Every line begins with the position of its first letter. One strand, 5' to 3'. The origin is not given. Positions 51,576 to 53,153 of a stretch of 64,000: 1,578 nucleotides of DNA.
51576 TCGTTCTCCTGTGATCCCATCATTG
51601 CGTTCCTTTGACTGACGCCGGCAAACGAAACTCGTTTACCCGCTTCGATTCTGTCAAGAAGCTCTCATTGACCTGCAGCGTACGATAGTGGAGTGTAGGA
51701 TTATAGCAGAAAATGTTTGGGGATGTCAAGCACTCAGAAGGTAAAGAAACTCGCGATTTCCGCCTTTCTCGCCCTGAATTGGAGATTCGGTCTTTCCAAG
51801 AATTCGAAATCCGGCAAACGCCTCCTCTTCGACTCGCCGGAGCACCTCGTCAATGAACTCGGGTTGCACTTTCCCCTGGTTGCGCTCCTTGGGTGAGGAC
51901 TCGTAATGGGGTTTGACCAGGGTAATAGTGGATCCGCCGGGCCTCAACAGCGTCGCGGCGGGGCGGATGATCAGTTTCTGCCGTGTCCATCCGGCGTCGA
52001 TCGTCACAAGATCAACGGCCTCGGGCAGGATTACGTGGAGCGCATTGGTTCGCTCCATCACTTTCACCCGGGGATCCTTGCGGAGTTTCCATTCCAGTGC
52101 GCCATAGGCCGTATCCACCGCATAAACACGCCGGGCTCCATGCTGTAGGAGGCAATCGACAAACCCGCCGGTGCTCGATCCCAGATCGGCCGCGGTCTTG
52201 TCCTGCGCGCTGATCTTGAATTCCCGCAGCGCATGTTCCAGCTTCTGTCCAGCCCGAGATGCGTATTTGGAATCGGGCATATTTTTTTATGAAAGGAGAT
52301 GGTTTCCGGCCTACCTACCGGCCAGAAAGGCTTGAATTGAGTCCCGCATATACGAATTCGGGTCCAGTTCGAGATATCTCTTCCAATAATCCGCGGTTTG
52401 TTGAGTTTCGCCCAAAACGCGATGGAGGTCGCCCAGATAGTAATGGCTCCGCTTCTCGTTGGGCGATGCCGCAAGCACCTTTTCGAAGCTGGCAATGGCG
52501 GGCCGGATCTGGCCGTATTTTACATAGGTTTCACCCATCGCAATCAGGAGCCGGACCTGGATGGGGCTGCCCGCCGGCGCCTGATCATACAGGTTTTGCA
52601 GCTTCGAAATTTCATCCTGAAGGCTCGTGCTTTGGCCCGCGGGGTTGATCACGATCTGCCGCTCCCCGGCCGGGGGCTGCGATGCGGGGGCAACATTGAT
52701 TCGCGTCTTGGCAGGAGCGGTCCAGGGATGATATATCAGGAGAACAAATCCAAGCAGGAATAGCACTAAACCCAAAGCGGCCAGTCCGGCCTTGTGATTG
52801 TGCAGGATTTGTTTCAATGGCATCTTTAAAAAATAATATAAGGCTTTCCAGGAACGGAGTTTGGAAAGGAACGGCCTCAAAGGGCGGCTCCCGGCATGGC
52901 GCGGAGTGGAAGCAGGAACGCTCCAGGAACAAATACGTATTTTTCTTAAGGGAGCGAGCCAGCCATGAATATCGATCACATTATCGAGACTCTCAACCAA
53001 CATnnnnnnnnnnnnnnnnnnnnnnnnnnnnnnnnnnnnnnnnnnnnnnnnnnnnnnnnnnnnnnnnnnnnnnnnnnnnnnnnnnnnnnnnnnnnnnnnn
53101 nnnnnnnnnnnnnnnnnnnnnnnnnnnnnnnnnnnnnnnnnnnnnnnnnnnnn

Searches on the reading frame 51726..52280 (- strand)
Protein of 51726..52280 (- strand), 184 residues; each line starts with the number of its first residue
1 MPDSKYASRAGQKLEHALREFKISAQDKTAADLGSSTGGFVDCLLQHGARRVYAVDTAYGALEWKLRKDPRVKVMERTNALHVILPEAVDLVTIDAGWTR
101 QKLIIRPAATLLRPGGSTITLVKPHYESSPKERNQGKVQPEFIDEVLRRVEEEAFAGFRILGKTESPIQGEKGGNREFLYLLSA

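Call 3: search_protein_families(library=pfam, max_evalue=1, proteins=[window:51726-52280:-])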
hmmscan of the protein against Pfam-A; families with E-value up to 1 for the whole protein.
window:51726-52280:- (184 aa): 3 families
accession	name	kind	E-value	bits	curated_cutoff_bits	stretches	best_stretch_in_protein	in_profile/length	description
PF01728.25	FtsJ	-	9.3e-29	101.1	24.1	1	6-181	1-178/181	FtsJ-like methyltransferase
PF08241.18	Methyltransf_11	-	0.00013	23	21.2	1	32-119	2-94/95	Methyltransferase domain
PF13578.12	Methyltransf_24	-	0.067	14.5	26.3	1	34-116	8-98/105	Methyltransferase domain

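Call 79: find_related_loci(query=window:51726-52280:-, collection=metagenome_contigs, flank=10000)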
Query window:51726-52280:- (184 aa) in metagenome_contigs; peptide patterns used: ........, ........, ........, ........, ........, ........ (x = any residue, [..] = any of these).
508 stretches matched a pattern; 247 encode a relative of the query (tblastn E <= 1e-3); the best 80 are kept; 80 distinct loci.
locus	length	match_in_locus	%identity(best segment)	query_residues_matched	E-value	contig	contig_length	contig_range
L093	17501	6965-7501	62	5-182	1e-71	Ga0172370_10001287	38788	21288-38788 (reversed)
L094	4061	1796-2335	59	4-183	2e-67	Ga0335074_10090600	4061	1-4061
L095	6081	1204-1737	59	5-182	1e-67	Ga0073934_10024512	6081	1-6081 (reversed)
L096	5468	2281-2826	57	4-184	8e-67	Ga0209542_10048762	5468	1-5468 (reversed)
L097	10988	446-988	58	3-183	1e-66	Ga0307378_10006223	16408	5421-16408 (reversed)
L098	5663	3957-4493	59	5-183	9e-67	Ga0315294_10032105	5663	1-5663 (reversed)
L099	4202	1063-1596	60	6-182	8e-67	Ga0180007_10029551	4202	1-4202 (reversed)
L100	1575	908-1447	59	4-183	9e-69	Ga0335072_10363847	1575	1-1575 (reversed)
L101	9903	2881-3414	57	6-182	9e-66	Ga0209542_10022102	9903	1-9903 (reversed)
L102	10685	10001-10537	59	5-182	2e-65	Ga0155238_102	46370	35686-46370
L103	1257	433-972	60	3-182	2e-69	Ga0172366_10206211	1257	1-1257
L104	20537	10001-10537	59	5-182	2e-65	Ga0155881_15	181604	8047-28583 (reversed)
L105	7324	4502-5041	58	3-182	2e-65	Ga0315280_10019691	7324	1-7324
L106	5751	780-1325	59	2-183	4e-65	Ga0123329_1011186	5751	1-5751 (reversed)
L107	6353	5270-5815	59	2-183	4e-65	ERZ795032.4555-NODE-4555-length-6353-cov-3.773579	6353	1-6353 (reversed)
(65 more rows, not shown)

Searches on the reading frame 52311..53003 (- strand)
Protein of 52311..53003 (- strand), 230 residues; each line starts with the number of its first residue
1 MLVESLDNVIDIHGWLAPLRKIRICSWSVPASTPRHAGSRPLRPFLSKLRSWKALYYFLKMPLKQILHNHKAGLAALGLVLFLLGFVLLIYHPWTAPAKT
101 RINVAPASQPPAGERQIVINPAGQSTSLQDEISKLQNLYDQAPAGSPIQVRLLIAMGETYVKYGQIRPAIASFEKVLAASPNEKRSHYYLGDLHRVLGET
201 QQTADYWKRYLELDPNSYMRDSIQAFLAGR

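Call 3: search_protein_families(library=pfam, max_evalue=1, proteins=[window:52311-53003:-])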
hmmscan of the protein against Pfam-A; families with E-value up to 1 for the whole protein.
window:52311-53003:- (230 aa): 16 families
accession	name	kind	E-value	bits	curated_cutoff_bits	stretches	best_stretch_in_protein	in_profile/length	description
PF00515.34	TPR_1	-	1.7e-08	34.4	27.8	2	186-216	3-33/34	Tetratricopeptide repeat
PF07719.23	TPR_2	-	9.5e-08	32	27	2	186-216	3-33/34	Tetratricopeptide repeat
PF13432.12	TPR_16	-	1.4e-05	25.9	32.7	1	155-217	2-64/65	Tetratricopeptide repeat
PF13428.12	TPR_14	-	2.7e-05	24.8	23.5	2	151-193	2-44/44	Tetratricopeptide repeat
PF13174.12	TPR_6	-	0.0001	23.1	26.3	1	187-217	3-33/33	Tetratricopeptide repeat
PF13431.12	TPR_17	-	0.00057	20.4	24.4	1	173-202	2-31/34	Tetratricopeptide repeat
PF14559.12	TPR_19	-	0.00073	20.3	25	2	137-184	12-59/68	Tetratricopeptide repeat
PF13181.12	TPR_8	-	0.002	18.6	25.7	1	151-182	2-33/34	Tetratricopeptide repeat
PF13424.12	TPR_12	-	0.0087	16.7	30.1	1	145-180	40-75/77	Tetratricopeptide repeat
PF12895.13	ANAPC3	-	0.0093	16.7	27.2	1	163-217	2-55/82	Anaphase-promoting complex, cyclosome, subunit 3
PF20225.4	DUF6584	-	0.013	16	27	1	161-226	14-77/171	Family of unknown function (DUF6584)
PF13414.12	TPR_11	-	0.018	15.2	26.8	1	157-194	1-38/42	TPR repeat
PF13371.12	TPR_9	-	0.069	13.6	35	0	149-183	28-62/73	Tetratricopeptide repeat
PF24575.1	TPR_Slam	-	0.077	13.9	35.2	1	130-190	29-87/104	Surface lipoprotein assembly modifier, N-terminal TPR repeats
PF09925.14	DUF2157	-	0.13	12.4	32.4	1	71-96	35-60/146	Predicted membrane protein (DUF2157)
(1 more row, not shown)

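Call 5: search_protein_families(library=ncbifam, max_evalue=1, proteins=[window:52311-53003:-])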
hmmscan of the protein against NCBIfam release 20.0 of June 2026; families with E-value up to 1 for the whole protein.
window:52311-53003:- (230 aa): 13 families
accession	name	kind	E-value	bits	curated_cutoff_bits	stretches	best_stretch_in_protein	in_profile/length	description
TIGR02917.1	PEP_TPR_lipo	equivalog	1.7e-06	26.3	312.2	1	129-219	138-228/899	XrtA/PEP-CTERM system TPR-repeat protein PrsT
NF040959.1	MamA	equivalog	1.8e-05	24.2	200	1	137-217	92-172/204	magnetosome protein MamA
TIGR02521.1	type_IV_pilW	equivalog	6.7e-05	22.6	154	1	152-218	33-99/234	type IV pilus biogenesis/stability protein PilW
NF047507.1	TPR_BatC_Lepto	exception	0.00041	19.9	175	1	142-217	50-129/214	TPR repeat-containing protein BatC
TIGR00540.1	TPR_hemY_coli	hypoth_equivalog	0.0027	16.5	142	1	134-208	310-383/385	heme biosynthesis-associated TPR protein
NF053607.1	CHU_0125_OmpA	equivalog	0.0071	14.9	620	1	156-216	25-85/639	CHU_0125 family OmpA-like outer membrane integrity protein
NF033920.0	C39_PA2778_fam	equivalog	0.015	14.7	150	1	103-213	143-253/255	PA2778 family cysteine peptidase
TIGR02552.1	LcrH_SycD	equivalog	0.03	14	104.8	1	148-216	50-118/136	SycD/LcrH family type III secretion system chaperone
TIGR02795.1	tol_pal_ybgF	equivalog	0.034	14.7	90.1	1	162-217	17-72/119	tol-pal system protein YbgF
NF008756.0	PRK11788.1-4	equivalog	0.065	12.2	474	1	128-182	192-246/389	lipopolysaccharide assembly protein LapB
NF052230.1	T9SS_PorE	exception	0.11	10.7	600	1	151-219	58-126/648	PorE family type IX secretion system protein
TIGR00990.1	3a0801s09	subfamily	0.13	10.9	757.25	1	161-217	376-432/615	mitochondrial import receptor subunit TOM70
NF040561.1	PrimPol_Msp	equivalog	0.21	10.1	200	1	134-205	9-76/515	CRISPR-associated primase-polymerase type A1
